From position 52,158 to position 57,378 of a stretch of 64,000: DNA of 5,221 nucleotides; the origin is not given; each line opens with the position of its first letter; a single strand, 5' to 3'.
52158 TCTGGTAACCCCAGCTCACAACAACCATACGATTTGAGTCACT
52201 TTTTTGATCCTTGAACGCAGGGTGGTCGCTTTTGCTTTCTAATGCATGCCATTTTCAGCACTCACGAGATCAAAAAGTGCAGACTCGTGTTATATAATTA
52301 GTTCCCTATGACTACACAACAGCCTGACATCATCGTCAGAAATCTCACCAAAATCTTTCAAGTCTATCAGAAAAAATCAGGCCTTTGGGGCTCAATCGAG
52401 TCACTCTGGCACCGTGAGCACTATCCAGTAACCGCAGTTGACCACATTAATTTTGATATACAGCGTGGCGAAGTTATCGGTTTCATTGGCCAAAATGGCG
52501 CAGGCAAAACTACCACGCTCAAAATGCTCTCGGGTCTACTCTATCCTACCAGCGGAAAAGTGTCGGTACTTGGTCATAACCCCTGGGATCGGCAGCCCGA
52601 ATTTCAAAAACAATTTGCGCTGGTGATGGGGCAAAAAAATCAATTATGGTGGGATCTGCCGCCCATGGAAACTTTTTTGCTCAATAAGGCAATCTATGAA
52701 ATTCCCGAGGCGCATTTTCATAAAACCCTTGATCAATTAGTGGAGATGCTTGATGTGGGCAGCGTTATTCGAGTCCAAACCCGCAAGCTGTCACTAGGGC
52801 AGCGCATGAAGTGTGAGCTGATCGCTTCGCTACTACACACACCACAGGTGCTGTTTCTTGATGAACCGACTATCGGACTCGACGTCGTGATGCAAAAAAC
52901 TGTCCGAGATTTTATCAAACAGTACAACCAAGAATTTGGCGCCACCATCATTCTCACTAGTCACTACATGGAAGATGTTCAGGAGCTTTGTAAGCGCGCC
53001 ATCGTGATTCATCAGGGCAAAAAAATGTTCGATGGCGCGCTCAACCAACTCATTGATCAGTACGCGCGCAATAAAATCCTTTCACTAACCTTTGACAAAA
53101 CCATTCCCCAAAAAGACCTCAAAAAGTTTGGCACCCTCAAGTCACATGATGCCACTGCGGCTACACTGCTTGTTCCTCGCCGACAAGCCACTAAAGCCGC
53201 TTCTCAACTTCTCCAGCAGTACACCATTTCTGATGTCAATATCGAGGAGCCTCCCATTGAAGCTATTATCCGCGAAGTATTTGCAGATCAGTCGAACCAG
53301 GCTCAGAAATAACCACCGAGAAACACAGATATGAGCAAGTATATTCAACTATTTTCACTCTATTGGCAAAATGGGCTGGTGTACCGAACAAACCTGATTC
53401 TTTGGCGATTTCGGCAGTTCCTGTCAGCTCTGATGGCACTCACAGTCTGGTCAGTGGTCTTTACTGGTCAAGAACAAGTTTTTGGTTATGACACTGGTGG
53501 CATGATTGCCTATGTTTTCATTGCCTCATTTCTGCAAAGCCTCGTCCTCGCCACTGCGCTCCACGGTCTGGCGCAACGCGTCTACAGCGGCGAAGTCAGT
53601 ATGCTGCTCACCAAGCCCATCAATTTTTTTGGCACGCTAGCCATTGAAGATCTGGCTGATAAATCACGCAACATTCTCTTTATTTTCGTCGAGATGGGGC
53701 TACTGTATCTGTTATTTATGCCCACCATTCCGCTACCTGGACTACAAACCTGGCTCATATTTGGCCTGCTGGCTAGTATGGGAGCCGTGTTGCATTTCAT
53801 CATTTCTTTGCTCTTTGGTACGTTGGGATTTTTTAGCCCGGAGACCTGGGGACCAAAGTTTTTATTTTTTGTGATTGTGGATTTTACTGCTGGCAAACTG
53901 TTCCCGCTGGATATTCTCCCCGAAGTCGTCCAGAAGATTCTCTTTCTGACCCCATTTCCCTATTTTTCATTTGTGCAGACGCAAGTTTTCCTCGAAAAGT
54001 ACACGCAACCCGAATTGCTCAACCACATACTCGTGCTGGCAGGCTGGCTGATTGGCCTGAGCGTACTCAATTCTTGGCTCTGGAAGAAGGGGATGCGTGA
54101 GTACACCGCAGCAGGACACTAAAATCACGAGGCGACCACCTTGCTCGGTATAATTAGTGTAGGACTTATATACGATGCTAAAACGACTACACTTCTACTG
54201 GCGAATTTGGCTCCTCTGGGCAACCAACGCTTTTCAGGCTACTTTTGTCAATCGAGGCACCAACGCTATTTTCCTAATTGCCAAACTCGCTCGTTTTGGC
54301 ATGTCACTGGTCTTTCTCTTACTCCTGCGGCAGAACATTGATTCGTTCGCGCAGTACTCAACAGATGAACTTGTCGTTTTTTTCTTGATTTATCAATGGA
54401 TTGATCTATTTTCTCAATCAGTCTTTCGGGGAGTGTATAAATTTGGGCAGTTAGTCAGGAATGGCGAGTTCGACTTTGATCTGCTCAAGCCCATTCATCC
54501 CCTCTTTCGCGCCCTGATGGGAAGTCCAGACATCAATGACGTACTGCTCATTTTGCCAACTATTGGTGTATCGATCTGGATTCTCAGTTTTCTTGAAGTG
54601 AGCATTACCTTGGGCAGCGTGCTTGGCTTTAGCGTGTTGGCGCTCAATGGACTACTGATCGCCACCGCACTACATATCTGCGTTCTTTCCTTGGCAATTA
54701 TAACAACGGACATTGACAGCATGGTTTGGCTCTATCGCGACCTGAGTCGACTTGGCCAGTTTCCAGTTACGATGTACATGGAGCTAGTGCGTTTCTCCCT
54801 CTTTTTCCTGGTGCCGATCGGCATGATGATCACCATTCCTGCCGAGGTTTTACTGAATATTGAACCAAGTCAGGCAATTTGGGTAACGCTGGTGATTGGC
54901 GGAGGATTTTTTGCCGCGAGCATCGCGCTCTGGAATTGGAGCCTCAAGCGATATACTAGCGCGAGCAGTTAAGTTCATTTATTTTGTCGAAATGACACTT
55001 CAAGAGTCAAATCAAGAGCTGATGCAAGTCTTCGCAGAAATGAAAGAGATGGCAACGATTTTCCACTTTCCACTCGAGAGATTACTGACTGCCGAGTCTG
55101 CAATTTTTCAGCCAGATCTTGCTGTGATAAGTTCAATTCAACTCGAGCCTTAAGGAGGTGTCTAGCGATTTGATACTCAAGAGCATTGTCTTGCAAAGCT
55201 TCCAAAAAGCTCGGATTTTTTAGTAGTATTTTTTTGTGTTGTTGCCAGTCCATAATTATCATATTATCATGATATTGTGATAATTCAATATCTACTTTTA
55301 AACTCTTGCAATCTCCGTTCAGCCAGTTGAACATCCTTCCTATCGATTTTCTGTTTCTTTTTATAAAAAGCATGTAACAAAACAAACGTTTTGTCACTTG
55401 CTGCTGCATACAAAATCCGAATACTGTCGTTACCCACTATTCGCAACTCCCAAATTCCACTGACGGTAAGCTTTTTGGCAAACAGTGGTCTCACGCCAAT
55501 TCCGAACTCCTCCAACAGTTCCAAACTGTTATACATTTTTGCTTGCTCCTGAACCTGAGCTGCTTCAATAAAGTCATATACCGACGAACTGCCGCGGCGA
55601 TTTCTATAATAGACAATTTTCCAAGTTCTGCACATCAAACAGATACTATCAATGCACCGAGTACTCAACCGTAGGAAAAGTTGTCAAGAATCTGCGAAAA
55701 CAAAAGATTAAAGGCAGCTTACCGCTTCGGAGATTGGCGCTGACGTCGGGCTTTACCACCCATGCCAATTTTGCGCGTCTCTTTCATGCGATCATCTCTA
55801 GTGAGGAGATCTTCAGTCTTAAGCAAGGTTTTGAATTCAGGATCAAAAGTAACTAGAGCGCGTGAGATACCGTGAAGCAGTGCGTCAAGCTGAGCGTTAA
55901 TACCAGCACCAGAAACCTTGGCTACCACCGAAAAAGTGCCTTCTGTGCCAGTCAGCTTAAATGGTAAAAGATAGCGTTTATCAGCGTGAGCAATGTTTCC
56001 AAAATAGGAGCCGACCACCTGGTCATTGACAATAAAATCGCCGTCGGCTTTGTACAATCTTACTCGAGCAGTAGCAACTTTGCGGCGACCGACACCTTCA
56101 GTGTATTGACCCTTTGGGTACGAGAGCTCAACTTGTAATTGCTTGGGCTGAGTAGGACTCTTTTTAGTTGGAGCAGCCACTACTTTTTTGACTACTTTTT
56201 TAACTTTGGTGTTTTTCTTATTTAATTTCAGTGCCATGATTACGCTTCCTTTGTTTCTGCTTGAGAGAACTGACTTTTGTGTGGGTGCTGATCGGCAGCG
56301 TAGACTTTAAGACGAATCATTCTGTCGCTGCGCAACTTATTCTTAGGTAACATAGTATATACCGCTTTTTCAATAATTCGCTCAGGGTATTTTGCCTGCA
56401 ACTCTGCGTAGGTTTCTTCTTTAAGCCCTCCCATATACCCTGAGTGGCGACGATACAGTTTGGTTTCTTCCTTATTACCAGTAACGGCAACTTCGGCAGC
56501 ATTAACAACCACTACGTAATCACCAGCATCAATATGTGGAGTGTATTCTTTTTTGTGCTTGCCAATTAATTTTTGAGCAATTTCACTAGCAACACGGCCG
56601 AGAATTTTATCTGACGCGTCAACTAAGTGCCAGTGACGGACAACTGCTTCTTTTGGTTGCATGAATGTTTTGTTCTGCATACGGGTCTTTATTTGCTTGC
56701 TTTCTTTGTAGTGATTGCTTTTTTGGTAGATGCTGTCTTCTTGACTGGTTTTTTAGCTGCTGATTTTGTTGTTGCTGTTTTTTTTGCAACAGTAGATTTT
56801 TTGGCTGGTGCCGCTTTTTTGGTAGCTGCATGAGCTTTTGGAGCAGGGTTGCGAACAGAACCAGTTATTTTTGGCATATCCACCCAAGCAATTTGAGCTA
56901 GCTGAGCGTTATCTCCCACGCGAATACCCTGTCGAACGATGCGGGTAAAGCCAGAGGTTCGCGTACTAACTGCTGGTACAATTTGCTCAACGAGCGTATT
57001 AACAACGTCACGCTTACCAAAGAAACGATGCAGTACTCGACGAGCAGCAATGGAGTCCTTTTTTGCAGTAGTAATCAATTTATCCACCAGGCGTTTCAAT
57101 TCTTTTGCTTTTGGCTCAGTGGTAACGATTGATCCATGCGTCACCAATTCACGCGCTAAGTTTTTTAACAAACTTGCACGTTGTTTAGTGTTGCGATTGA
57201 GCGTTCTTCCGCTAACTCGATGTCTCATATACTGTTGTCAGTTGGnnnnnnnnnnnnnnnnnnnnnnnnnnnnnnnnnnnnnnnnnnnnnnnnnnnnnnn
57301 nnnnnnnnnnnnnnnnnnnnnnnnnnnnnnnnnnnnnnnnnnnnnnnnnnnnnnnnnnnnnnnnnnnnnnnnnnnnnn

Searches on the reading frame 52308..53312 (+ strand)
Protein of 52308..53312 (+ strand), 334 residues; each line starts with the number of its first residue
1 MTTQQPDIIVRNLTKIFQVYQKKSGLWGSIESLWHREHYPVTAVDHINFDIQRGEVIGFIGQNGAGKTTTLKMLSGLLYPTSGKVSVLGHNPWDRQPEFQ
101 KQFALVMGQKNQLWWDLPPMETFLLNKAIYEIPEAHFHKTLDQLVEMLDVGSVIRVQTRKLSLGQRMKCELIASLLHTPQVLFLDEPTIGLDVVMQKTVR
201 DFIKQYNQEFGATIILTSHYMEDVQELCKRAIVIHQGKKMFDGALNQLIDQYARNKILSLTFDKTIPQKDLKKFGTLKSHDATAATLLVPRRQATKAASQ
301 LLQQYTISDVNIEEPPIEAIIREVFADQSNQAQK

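Call 13: search_protein_families(library=pfam, proteins=[window:52308-53312:+], max_evalue=0.001)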
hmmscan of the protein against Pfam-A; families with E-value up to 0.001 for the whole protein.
window:52308-53312:+ (334 aa): 2 families
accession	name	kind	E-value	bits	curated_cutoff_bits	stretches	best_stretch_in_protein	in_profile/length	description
PF00005.33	ABC_tran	-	6e-26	92.1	25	1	45-188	2-136/137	ABC transporter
PF13304.12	AAA_21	-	2.3e-12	48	27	1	144-219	221-298/304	AAA domain, putative AbiEii toxin, Type IV TA system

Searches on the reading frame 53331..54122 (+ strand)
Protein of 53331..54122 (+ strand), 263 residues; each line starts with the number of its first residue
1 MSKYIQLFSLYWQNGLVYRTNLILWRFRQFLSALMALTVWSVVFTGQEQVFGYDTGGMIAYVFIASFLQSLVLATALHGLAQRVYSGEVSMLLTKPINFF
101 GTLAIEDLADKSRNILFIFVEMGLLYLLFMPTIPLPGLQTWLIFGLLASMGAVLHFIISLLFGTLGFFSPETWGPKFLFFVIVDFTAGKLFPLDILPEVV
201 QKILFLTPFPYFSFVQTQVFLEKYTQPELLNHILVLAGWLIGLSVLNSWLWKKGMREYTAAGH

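Call 13: search_protein_families(library=pfam, proteins=[window:53331-54122:+], max_evalue=0.001)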
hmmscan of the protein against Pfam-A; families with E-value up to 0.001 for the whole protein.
window:53331-54122:+ (263 aa): 1 family
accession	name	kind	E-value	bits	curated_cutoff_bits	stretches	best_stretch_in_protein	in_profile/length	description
PF06182.17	ABC2_membrane_6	-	4.9e-16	59.6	22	1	32-262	3-229/229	ABC-2 family transporter protein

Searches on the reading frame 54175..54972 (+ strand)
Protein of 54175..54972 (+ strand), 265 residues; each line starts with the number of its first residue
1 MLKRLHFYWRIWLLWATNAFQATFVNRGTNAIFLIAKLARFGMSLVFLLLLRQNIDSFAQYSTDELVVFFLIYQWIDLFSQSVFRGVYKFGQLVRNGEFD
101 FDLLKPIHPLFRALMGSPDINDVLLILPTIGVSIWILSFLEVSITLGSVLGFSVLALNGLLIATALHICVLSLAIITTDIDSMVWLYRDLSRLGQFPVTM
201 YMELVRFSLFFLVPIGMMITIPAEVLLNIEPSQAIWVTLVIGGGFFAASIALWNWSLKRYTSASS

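Call 13: search_protein_families(library=pfam, proteins=[window:54175-54972:+], max_evalue=0.001)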
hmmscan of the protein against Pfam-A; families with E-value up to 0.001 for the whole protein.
window:54175-54972:+ (265 aa): 1 family
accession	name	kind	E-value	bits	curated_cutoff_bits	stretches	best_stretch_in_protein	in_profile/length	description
PF06182.17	ABC2_membrane_6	-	1.2e-36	127.1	22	1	41-264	4-229/229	ABC-2 family transporter protein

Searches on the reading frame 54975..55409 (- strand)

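Call 55: search_protein_families(library=pfam, proteins=[window:54975-55409:-], max_evalue=0.001)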
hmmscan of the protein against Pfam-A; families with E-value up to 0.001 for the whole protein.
window:54975-55409:- (144 aa): 5 families
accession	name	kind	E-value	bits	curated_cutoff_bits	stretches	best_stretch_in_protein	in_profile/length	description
PF01381.28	HTH_3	-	8.8e-15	54.9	23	1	86-137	2-53/55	Helix-turn-helix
PF13560.12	HTH_31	-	5.5e-10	39.8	27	1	81-136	2-58/64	Helix-turn-helix domain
PF12844.13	HTH_19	-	9.6e-09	35.5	30.2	1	85-135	4-54/64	Helix-turn-helix domain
PF13744.12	HTH_37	-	0.00018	21.7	27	1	80-139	18-78/80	Helix-turn-helix domain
PF13413.12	HTH_25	-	0.00024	21.3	24.6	1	85-134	2-57/62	Helix-turn-helix domain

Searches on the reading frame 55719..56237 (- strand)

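Call 55: search_protein_families(library=pfam, proteins=[window:55719-56237:-], max_evalue=0.001)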
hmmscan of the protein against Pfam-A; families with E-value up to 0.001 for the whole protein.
window:55719-56237:- (172 aa): 1 family
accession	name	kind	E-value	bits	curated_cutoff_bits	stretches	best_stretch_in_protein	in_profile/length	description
PF00380.25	Ribosomal_S9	-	5e-31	108.1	22.5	1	50-172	1-121/121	Ribosomal protein S9/S16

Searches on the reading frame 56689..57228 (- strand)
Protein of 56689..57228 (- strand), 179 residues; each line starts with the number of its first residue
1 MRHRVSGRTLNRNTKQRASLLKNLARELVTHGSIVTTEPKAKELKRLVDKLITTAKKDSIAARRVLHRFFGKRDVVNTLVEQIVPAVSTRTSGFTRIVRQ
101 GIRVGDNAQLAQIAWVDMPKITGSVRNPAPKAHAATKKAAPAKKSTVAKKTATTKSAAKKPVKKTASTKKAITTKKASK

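Call 55: search_protein_families(library=pfam, proteins=[window:56689-57228:-], max_evalue=0.001)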
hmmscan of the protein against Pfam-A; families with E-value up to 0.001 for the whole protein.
window:56689-57228:- (179 aa): 1 family
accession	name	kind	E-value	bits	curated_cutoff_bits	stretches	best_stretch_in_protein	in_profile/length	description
PF01196.24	Ribosomal_L17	-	5.3e-28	98.2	27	1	20-115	1-96/97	Ribosomal protein L17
